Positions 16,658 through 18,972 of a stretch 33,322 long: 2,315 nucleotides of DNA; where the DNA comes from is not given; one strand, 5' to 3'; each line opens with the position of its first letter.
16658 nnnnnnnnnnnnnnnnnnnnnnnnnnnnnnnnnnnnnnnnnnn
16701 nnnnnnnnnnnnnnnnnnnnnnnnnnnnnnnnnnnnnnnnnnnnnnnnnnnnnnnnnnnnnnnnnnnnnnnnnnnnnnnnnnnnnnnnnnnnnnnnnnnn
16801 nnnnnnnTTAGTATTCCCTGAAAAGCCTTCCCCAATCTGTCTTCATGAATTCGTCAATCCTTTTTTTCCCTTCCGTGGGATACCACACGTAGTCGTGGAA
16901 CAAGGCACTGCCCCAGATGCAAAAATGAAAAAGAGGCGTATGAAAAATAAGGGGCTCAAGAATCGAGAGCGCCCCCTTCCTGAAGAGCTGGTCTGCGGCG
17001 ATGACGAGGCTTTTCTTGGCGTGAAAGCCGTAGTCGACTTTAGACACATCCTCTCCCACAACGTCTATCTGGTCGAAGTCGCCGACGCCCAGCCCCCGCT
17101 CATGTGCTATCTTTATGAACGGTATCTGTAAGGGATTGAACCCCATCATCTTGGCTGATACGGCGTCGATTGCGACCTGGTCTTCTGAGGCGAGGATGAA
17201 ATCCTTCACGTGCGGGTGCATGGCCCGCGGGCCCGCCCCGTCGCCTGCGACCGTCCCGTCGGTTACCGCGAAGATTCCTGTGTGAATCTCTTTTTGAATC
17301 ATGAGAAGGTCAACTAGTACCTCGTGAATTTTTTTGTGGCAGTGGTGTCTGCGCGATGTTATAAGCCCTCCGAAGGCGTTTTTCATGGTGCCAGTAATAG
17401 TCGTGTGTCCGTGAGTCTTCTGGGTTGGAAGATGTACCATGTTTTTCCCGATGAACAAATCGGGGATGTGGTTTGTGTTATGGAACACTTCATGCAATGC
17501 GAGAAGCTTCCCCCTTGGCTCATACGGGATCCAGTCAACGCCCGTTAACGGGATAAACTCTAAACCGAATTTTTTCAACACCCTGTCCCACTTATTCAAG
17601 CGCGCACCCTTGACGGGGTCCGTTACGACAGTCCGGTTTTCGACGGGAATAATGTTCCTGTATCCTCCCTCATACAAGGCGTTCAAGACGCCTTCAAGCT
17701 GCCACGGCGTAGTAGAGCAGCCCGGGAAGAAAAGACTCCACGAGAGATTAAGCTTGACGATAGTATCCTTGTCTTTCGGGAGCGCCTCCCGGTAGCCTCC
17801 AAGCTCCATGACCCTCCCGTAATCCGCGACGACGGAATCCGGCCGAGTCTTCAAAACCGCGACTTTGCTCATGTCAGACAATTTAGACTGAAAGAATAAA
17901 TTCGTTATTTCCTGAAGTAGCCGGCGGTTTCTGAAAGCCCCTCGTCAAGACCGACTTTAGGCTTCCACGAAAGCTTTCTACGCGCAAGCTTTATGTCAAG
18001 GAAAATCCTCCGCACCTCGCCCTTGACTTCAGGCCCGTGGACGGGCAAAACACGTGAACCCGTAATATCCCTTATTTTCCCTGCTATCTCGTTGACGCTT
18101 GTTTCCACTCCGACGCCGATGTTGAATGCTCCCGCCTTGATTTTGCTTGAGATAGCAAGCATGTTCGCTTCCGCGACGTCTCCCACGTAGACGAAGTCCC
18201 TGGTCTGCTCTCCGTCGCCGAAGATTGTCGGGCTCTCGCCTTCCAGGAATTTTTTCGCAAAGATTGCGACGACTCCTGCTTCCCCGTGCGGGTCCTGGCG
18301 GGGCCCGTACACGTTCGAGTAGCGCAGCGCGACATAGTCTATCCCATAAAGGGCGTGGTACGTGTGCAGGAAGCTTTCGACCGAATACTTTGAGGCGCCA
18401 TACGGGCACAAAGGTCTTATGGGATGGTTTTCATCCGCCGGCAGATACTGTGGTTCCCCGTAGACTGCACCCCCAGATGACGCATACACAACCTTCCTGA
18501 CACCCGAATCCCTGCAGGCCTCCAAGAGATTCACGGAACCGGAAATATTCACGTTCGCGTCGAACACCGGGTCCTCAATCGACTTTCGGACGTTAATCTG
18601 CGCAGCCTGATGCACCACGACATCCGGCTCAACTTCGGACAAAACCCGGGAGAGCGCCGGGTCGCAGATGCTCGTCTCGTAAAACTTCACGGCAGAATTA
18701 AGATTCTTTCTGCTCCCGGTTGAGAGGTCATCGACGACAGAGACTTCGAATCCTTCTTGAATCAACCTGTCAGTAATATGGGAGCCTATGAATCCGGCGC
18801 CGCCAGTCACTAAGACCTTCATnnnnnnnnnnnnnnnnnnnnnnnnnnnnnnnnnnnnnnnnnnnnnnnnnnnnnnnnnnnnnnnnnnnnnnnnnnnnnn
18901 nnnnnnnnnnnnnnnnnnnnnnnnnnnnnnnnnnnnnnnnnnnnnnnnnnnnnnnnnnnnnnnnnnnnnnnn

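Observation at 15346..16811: DPPR-synthase-like UbiA enzyme translationally coupled to a PHP phosphoesterase: possible archaeal polyprenyl-phosphate-pentose donor pathway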

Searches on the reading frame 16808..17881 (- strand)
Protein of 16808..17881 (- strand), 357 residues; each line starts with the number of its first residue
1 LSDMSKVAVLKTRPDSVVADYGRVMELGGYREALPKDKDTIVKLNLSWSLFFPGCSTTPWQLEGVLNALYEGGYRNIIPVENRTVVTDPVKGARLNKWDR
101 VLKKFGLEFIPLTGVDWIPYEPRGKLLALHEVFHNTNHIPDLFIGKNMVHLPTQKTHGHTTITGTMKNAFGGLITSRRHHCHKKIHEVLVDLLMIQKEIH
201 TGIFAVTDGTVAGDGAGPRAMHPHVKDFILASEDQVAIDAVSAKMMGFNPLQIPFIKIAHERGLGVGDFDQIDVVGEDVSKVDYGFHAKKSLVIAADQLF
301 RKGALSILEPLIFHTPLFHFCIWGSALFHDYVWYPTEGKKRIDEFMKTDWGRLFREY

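Call 4: search_protein_families(library=pfam, proteins=[window:16808-17881:-], max_evalue=0.01)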
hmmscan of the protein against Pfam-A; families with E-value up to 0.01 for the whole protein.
window:16808-17881:- (357 aa): 1 family
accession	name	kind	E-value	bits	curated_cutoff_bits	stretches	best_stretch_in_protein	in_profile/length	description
PF04015.17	DUF362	-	8.4e-25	88.4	24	1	41-243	2-199/200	Domain of unknown function (DUF362)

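Call 5: search_protein_families(library=ncbifam, proteins=[window:16808-17881:-], max_evalue=0.01)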
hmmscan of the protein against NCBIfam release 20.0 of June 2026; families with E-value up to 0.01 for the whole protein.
window:16808-17881:- (357 aa): 1 family
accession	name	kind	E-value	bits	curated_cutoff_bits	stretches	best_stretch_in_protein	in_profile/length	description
NF052623.1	Npun_F2552_fam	equivalog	6.6e-08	32.3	500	1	148-277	138-269/314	Npun_F2552 family protein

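Call 37: find_homologous_proteins(query=window:16808-17881:-, max_evalue=1e-8)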
Query window:16808-17881:- (357 aa): 7999 proteins with E <= 1e-8 among 8000 candidates; the best 120 are listed.
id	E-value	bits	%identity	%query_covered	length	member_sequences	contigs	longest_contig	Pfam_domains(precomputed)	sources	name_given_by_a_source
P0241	1.4e-218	743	88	99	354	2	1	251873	PF04015.18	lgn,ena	-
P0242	1.6e-202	690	81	99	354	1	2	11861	PF04015.18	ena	-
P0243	8.5e-200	681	79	99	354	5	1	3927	PF04015.18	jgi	jgi:uncharacterized protein (DUF362 family)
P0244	7.2e-184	629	74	99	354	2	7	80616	PF04015.18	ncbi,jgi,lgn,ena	-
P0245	4.1e-179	613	73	99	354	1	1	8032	PF04015.18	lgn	-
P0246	1.5e-176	605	72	99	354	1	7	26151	PF04015.18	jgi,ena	-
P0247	3.2e-176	604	71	99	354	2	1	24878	PF04015.18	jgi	-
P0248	2.1e-173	595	71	99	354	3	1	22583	PF04015.18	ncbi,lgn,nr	ncbi:MAG: DUF362 domain-containing protein [Candidatus Altiarchaeota archaeon]|nr:DUF362 domain-cont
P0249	8.3e-173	593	71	99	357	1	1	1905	PF04015.18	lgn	-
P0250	3.3e-170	584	71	99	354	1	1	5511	PF04015.18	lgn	-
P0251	2.7e-169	581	69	99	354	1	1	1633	PF04015.18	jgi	jgi:hypothetical protein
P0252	3.6e-169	581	69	99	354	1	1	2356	PF04015.18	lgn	-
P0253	1.1e-168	579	69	99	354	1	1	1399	PF04015.18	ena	-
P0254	2.2e-168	578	69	99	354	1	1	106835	PF04015.18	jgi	jgi:uncharacterized protein (DUF362 family)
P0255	3.1e-168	578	70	98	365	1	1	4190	PF04015.18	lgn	-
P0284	6.8e-157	540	65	99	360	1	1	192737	PF04015.18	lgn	-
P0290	3.0e-156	538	65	99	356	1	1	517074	PF04015.18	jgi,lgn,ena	-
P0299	5.7e-155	534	62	99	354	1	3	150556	PF04015.18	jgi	jgi:uncharacterized protein (DUF362 family)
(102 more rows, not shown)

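Call 45: search_solved_structures(query=A2, max_evalue=1)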
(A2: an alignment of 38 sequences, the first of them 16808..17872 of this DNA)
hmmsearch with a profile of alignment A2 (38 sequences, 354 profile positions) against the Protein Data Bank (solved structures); distinct sequences matched with E-value up to 1: 0.

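Call 52: predict_structure(alignment_id=A2)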
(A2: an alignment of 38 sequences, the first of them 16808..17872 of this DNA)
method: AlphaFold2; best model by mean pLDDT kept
length: 354 residues; sequences in the alignment: 38
mean_pLDDT: 88.7   pTM: 0.89
mean pLDDT of the five models: 88.7, 87.1, 86.1, 84.9, 83.8
residues with pLDDT >= 90: 219; 70-90: 102; 50-70: 33; < 50: 0
segments of 3 or more residues with pLDDT < 50: none
pLDDT, mean of each block of 10 residues (from residue 1): 95 98 98 98 87 95 98 94 86 96 95 88 80 84 96 84 75 60 90 94 96 80 97 97 96 96 97 96 79 69 71 73 78 87 96 95
secondary structure, 60 per line:
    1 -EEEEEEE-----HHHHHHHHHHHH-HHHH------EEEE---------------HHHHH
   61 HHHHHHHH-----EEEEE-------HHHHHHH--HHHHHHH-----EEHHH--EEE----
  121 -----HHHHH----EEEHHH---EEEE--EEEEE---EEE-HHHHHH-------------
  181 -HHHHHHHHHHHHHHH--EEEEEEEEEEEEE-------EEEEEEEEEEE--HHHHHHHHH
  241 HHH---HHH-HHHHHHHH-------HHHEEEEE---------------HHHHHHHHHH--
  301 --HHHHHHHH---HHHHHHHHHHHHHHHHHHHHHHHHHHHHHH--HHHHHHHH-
elements in order: E2-8 H14-25 H27-30 E37-40 H56-68 E74-78 H86-92 H95-101 E114-116 H126-130 E135-137 E144-147 E150-154 E158-160 H162-167 H182-196 E199-211 E219-229 H232-243 H251-258 E269-273 H289-298 H303-310 H314-343 H346-353

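Call 55: fold_search(model_id=the predicted structure, library=pdb)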
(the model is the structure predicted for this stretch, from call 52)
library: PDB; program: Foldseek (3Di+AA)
matches with E <= 10: 1004; with E <= 0.001: 5
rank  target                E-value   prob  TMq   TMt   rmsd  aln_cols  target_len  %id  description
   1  9eid                  8.0e-05  1.00  0.39  0.33   8.5       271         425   13  A broad-substrate spectrum lactate racemase A from Isosphaera pallida in complex with D-2-Hydroxybutyrate (released 2025-01-29)
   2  9q3j_E                2.4e-04  1.00  0.39  0.32   4.8       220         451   14  Structures of LarA-like nickel-pincer nucleotide cofactor-utilizing enzyme with a single catalytic histidine residue f (released 2025-09-17)
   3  9q3j_G                2.4e-04  1.00  0.40  0.32   4.8       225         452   13  Structures of LarA-like nickel-pincer nucleotide cofactor-utilizing enzyme with a single catalytic histidine residue f (released 2025-09-17)
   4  9q3j_H                3.1e-04  1.00  0.40  0.32   4.9       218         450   14  Structures of LarA-like nickel-pincer nucleotide cofactor-utilizing enzyme with a single catalytic histidine residue f (released 2025-09-17)
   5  9q3k_A                6.6e-04  1.00  0.39  0.30   7.0       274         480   11  Structure of LarA-like nickel-pincer nucleotide cofactor-utilizing enzyme with a single catalytic histidine residue fr (released 2025-09-24)
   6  9q3j_A                1.0e-03  1.00  0.39  0.32   4.6       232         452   12  Structures of LarA-like nickel-pincer nucleotide cofactor-utilizing enzyme with a single catalytic histidine residue f (released 2025-09-17)
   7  8pb4                  3.0e-03  0.44  0.20  0.21  12.5       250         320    6  PsiM in complex with SAH and norbaeocystin, orthorhombic crystal form (released 2024-04-03)
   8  9fmi                  4.3e-03  0.41  0.22  0.24  12.2       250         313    7  PsiM N247A in complex with SAH and norbaeocystin (released 2024-10-23)
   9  8zih                  6.2e-03  0.51  0.24  0.26  11.4       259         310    8  Crystal structure of the methyltransferase PsiM in complex with SAH (released 2025-04-02)
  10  8pb3_A                1.1e-02  0.41  0.23  0.25  10.9       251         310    8  PsiM in complex with SAH and norbaeocystin, monoclinic crystal form (released 2024-04-03)
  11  3oc6                  1.1e-02  0.35  0.26  0.34  11.0       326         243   13  Crystal structure of 6-phosphogluconolactonase from mycobacterium smegmatis, apo form (released 2010-08-18)
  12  2eg5_E                1.2e-02  0.47  0.27  0.27  15.8       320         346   10  The structure of xanthosine methyltransferase (released 2007-05-01)
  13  4tm7                  1.3e-02  0.44  0.28  0.37  10.7       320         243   14  Crystal structure of 6-phosphogluconolactonase from Mycobacterium smegmatis N131D mutant soaked with CuSO4 (released 2015-06-03)
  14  4tm8                  1.5e-02  0.41  0.28  0.36  11.1       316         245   14  Crystal structure of 6-phosphogluconolactonase from Mycobacterium smegmatis N131D mutant (released 2015-06-03)
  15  8zig                  1.7e-02  0.28  0.21  0.24  11.1       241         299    7  Crystal structure of the methyltransferase PsiM in complex with s-adenosylmethionine (SAM) (released 2025-04-02)
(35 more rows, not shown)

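Call 62: search_solved_structures(query=A2, max_evalue=10, show_alignments=5)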
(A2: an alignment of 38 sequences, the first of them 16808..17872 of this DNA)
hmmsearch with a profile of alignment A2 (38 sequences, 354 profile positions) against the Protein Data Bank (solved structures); distinct sequences matched with E-value up to 10: 0.

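Call 81: find_encoding_contigs(protein=P0241, flank=10000, max_places=1)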
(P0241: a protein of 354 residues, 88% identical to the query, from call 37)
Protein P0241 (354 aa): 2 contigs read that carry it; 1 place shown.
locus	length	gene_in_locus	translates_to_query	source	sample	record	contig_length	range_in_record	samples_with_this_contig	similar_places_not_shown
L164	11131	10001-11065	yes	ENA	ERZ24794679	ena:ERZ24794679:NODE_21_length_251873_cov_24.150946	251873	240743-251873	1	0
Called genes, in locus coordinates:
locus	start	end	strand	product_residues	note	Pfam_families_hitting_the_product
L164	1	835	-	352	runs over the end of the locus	PF00083:Sugar_tr, PF07690:MFS_1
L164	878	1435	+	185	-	PF01725:Ham1p_like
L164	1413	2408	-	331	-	-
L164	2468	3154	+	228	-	PF00254:FKBP_C, PF22199:FKBP26_IF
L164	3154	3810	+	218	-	PF01866:Diphthamide_syn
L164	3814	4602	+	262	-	PF02540:NAD_synthase, PF03054:tRNA_Me_trans (faint), PF06508:QueC (weak)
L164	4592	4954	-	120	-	PF01050:MannoseP_isomer, PF05899:Cupin_3 (weak), PF07883:Cupin_2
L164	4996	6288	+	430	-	PF03721:UDPG_MGDP_dh_N, PF00984:UDPG_MGDP_dh, PF03720:UDPG_MGDP_dh_C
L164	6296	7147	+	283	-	PF00483:NTP_transferase, PF12804:NTP_transf_3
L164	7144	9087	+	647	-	PF01073:3Beta_HSD (faint), PF01370:Epimerase, PF16363:GDP_Man_Dehyd, PF14528:LAGLIDADG_3 (faint), PF02719:Polysacc_synt_2 (weak), PF01370:Epimerase, PF16363:GDP_Man_Dehyd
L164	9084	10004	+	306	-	PF00106:adh_short (faint), PF01073:3Beta_HSD, PF01370:Epimerase, PF02719:Polysacc_synt_2, PF04321:RmlD_sub_bind, PF13460:NAD_binding_10 (weak), PF16363:GDP_Man_Dehyd, PF07993:NAD_binding_4 (weak), +1 more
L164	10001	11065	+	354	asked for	PF04015:DUF362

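Call 82: find_encoding_contigs(protein=P0290, flank=6000, max_places=1)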
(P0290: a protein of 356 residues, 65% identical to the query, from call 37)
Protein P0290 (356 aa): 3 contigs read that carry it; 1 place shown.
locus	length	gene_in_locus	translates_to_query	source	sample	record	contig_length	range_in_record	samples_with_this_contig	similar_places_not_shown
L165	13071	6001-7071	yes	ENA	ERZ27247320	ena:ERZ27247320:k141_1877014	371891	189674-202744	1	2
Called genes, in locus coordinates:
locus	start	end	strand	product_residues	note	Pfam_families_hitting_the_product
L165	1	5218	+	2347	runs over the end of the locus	PF10030:DUF2272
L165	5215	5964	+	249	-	-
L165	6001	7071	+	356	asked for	PF04015:DUF362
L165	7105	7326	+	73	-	-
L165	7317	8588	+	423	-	PF01409:tRNA-synt_2d, PF13393:tRNA-synt_His, PF00587:tRNA-synt_2b (weak), PF03129:HGTP_anticodon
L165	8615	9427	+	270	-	-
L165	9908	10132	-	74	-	PF01423:LSM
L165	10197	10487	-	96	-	-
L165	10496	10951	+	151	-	PF01201:Ribosomal_S8e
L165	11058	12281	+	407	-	PF11271:PorA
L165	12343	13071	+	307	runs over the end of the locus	PF08271:Zn_Ribbon_TF, PF00382:TFIIB, PF04545:Sigma70_r4 (faint), PF00382:TFIIB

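Call 83: find_encoding_contigs(protein=P0284, flank=6000, max_places=1)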
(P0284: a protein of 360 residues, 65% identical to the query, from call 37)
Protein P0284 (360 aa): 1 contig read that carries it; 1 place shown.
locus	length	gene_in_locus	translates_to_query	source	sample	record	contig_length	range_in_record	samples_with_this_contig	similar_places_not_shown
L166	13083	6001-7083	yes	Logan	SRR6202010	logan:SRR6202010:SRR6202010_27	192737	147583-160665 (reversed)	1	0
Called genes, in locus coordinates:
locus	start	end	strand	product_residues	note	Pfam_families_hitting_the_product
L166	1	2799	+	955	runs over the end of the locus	PF02516:STT3, PF21436:STT3-PglB_core (weak)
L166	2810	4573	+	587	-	-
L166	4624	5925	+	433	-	PF01266:DAO, PF01593:Amino_oxidase, PF13450:NAD_binding_8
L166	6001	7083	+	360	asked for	PF04015:DUF362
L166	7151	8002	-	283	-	PF01040:UbiA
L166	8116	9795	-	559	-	-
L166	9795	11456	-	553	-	PF00437:T2SSE, PF13555:AAA_29 (faint)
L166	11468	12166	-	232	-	PF06745:ATPase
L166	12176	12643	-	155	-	PF01917:Flagellin_arch-type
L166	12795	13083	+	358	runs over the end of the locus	PF13354:Beta-lactamase2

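Call 84: find_encoding_contigs(protein=P0299, flank=6000, max_places=1)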
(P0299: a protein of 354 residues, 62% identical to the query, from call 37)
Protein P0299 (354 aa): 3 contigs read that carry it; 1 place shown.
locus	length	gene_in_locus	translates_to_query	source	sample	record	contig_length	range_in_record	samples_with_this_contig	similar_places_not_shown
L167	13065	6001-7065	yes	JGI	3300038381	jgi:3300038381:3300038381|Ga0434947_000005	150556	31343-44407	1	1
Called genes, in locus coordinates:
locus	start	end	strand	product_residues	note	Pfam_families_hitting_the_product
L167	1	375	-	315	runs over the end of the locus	PF03227:GILT, PF13462:Thioredoxin_4 (weak), PF13743:Thioredoxin_5 (weak), PF01323:DSBA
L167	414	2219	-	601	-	-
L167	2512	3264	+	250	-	PF01026:TatD_DNase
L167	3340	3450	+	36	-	-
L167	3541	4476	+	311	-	PF04055:Radical_SAM, PF08608:Wyosine_form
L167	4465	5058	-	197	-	PF00149:Metallophos, PF12850:Metallophos_2, PF14582:Metallophos_3 (weak)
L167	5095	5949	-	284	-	PF01040:UbiA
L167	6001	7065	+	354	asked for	PF04015:DUF362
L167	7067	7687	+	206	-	PF13263:PHP_C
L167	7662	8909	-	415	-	PF01266:DAO (weak), PF01593:Amino_oxidase, PF13450:NAD_binding_8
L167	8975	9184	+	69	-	PF18898:DUF5654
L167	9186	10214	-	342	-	PF04015:DUF362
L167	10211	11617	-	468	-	-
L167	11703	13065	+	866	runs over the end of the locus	PF02516:STT3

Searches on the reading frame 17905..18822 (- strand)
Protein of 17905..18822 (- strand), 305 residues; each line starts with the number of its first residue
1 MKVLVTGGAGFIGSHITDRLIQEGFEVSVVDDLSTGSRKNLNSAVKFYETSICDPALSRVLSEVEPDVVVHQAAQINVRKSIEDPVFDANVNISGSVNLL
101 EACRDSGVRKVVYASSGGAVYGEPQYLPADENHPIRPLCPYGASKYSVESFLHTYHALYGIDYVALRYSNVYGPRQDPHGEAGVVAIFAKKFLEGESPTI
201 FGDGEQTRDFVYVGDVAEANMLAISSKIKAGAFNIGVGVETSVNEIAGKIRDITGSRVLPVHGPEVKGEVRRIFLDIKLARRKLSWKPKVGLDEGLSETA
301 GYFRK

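Call 58: search_protein_families(library=ncbifam, proteins=[window:17905-18822:-], max_evalue=0.00001)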
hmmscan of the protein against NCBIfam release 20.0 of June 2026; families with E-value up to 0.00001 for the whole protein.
window:17905-18822:- (305 aa): 28 families (the best 25 are shown)
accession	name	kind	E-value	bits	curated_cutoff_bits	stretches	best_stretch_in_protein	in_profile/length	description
TIGR01179.1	galE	equivalog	3.4e-58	197.1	262.3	1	2-294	1-316/332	UDP-glucose 4-epimerase GalE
TIGR01181.1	dTDP_gluc_dehyt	equivalog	8.7e-49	166.3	365.1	1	2-303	1-311/321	dTDP-glucose 4,6-dehydratase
TIGR04180.1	EDH_00030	hypoth_equivalog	4.2e-45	154.1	475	1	3-290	1-296/297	NAD-dependent 4,6-dehydratase LegB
TIGR02197.1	heptose_epim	equivalog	1.9e-43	148.9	274.6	1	3-266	1-274/316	ADP-glyceromanno-heptose 6-epimerase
NF011728.1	PRK15181.1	equivalog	3.1e-40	138.3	760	1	3-302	18-336/348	Vi polysaccharide biosynthesis UDP-N-acetylglucosaminuronic acid C-4 epimerase TviC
NF007956.0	PRK10675.1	subfamily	4.1e-32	111.6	394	1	1-299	1-325/338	UDP-glucose 4-epimerase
NF007490.0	PRK10084.1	subfamily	1.5e-31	109.7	649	2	131-303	157-334/361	dTDP-glucose 4,6-dehydratase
NF007582.0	PRK10217.1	equivalog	6.4e-28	97.9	698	1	2-242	3-258/355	dTDP-glucose 4,6-dehydratase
NF008360.0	PRK11150.1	equivalog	1.7e-27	96.4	452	1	3-250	2-250/310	ADP-glyceromanno-heptose 6-epimerase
TIGR03466.1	HpnA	hypoth_equivalog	4.4e-21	75.1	367.65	1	1-258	1-250/327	hopanoid-associated sugar epimerase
TIGR02622.1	CDP_4_6_dhtase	equivalog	2.5e-20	72.9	278.45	1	2-159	6-172/352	CDP-glucose 4,6-dehydratase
NF047922.1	GDPFucSynFcl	equivalog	1.2e-19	71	500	1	2-303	4-301/308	GDP-L-fucose synthase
NF042422.1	oxyalk_red_OleD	equivalog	4.9e-18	65.6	580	1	1-242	1-232/329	2-alkyl-3-oxoalkanoate reductase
TIGR01472.1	gmd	equivalog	4.9e-18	65.4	415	1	4-247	4-261/342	GDP-mannose 4,6-dehydratase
NF058621.1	DiazavRedAvaA7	equivalog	1.3e-17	64.4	400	1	1-235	1-229/304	3-diazoavenalumate denitrifying reductase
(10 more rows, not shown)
